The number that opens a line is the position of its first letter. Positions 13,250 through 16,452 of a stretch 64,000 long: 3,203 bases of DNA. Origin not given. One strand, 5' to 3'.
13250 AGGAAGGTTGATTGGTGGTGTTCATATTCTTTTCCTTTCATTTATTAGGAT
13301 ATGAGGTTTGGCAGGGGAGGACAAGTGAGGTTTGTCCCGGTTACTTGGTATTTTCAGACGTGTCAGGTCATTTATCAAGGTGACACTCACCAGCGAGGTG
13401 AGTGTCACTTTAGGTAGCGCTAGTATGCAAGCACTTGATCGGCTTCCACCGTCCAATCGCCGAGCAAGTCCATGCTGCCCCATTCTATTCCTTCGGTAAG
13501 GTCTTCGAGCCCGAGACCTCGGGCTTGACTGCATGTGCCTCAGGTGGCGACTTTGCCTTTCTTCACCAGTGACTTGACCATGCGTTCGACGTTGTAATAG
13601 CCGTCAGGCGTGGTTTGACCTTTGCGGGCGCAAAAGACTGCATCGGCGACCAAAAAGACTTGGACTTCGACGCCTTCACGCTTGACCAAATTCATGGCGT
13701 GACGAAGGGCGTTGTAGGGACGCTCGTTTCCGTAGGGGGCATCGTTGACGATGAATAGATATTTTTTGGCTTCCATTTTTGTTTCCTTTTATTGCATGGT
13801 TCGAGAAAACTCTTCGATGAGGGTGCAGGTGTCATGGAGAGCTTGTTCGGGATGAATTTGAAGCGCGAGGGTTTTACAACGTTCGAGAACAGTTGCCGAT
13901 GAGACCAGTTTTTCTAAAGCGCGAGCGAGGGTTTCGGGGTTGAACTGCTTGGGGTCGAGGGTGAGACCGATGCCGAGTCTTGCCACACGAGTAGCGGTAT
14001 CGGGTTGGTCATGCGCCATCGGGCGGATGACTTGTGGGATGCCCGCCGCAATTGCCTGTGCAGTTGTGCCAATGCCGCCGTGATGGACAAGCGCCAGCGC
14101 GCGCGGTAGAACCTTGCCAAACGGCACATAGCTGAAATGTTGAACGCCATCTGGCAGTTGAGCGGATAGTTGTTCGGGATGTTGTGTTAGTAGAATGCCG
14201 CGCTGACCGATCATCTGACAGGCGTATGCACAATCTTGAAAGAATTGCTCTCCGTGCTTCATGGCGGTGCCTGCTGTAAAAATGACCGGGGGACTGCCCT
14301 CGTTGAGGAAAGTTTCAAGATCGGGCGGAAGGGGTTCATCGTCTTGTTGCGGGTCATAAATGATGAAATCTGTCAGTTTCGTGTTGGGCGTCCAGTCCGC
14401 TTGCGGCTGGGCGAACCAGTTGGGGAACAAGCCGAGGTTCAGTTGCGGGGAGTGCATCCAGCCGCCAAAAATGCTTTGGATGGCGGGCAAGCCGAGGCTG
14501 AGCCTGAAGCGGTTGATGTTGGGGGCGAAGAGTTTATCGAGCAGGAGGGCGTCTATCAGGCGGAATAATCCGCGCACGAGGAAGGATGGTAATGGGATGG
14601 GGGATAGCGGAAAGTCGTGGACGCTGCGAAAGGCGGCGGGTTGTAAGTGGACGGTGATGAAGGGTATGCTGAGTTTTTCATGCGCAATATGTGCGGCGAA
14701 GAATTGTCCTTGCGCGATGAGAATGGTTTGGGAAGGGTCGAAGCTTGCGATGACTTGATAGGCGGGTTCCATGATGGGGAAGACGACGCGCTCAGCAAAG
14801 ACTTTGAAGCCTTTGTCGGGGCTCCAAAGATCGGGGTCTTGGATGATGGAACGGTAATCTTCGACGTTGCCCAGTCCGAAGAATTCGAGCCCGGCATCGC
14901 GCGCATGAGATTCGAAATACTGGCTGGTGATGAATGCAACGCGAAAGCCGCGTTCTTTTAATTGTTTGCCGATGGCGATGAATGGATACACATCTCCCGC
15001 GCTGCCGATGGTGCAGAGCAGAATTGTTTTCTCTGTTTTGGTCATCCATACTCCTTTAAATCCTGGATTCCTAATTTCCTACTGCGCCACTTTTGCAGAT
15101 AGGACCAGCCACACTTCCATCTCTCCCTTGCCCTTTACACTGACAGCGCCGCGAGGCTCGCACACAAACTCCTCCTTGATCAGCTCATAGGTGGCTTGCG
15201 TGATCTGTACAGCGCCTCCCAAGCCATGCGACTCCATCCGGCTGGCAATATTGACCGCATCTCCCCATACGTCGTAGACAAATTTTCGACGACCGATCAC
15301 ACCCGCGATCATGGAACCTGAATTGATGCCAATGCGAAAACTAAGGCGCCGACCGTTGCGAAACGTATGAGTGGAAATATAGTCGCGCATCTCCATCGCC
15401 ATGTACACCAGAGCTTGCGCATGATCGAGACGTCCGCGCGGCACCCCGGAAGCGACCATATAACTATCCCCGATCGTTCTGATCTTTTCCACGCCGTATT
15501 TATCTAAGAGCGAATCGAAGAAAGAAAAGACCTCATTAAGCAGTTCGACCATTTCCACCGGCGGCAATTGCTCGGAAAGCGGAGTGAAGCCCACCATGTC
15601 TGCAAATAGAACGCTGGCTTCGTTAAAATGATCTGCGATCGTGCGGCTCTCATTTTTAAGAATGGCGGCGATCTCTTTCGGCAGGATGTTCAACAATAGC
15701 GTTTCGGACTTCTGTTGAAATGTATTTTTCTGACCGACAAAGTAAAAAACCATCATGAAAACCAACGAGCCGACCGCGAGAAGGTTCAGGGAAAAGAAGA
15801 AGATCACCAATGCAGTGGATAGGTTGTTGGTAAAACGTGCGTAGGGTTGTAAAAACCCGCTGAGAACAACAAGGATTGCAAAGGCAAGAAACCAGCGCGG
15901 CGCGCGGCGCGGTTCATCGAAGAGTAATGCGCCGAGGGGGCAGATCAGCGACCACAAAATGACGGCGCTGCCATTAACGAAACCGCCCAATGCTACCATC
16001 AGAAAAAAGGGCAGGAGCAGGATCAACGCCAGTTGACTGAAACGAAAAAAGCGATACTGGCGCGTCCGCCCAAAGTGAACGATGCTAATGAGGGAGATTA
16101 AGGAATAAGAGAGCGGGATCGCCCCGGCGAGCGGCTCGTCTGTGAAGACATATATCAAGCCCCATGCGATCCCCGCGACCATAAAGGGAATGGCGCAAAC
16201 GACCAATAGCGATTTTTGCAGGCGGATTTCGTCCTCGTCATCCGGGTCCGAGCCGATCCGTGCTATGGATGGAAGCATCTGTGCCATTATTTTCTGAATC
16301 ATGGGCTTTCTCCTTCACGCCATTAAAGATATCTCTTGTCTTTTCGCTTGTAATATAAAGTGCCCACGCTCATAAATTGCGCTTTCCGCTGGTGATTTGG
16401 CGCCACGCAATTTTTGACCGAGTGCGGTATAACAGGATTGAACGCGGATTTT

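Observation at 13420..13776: In-frame TGA at the conserved CxxC cysteine of a DsrE-like protein, followed by an fdhF-like hairpin: candidate selenoprotein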

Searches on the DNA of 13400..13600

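Call 53: search_rna_families(source=window, start=13400, end=13600, threshold=evalue, max_evalue=10)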
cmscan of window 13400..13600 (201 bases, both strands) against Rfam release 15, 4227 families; matches with E-value up to 10: 2.
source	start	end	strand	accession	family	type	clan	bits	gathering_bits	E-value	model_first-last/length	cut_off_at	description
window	13404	13470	+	RF00383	IS1222_FSE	Cis-reg; frameshift_element;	-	11.3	45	6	1-118/118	no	Insertion sequence IS1222 ribosomal frameshifting element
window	13481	13544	-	RF03036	osmY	Gene; sRNA;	-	10.9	46.9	4.6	1-72/72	no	osmY RNA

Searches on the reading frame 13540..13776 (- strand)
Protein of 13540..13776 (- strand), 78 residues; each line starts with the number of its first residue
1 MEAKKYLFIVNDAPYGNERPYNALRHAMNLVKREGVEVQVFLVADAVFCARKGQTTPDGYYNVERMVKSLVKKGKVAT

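Call 6: search_protein_families(library=pfam, proteins=[window:13543-13776:-], max_evalue=0.01)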
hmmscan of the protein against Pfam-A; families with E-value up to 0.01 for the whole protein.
seq(78 aa): 1 family
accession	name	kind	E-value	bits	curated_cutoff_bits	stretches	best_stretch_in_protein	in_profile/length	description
PF02635.20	DsrE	-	2.6e-11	44.1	22.7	1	4-76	1-72/116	DsrE/DsrF-like family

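Call 16: find_encoding_contigs(protein=window:13540-13776:-, flank=2000, max_places=4)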
Protein window:13540-13776:- (78 aa): 1 contig read that carries it; 1 place shown.
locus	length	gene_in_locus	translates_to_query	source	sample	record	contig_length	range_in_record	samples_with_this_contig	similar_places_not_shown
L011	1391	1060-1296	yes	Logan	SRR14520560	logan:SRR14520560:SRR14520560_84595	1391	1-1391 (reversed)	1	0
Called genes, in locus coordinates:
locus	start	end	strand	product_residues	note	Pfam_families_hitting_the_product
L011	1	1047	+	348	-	?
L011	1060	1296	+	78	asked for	PF02635:DsrE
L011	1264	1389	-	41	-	?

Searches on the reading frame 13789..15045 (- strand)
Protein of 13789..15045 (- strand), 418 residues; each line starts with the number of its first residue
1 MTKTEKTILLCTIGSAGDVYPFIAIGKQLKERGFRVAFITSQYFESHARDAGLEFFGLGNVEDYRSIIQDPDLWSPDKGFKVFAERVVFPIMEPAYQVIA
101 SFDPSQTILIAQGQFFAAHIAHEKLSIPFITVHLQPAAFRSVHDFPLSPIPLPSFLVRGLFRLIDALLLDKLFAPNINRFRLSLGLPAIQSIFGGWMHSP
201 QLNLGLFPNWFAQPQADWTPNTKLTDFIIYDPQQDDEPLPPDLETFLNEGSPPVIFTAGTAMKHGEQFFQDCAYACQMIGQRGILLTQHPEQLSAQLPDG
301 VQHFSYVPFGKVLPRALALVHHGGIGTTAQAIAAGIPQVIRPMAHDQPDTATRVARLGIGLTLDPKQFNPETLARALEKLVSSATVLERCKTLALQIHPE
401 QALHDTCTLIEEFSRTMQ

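Call 31: search_protein_families(library=pfam, proteins=[window:13789-15045:-], max_evalue=0.0001)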
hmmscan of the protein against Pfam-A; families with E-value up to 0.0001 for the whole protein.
window:13789-15045:- (418 aa): 4 families
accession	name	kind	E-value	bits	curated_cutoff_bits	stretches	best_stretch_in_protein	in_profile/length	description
PF06722.18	EryCIII-like_C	-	2.6e-21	76.6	31.7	1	290-394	22-126/145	Erythromycin biosynthesis protein CIII-like, C-terminal domain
PF03033.26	Glyco_transf_28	-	5.5e-15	56.1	26.2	1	8-139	1-134/139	Glycosyltransferase family 28 N-terminal domain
PF00201.24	UDPGT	-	5.7e-10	39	19.5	1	235-398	257-422/499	UDP-glucoronosyl and UDP-glucosyl transferase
PF04101.22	Glyco_tran_28_C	-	1.2e-05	25.9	22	1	288-388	44-148/166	Glycosyltransferase family 28 C-terminal domain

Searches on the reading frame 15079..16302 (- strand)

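Call 31: search_protein_families(library=pfam, proteins=[window:15079-16302:-], max_evalue=0.0001)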
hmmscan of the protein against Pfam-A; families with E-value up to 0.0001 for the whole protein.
window:15079-16302:- (407 aa): 1 family
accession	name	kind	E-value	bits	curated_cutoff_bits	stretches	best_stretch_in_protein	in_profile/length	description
PF00211.25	Guanylate_cyc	-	3.4e-60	203.2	21.9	1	224-400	4-181/183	Adenylate and Guanylate cyclase catalytic domain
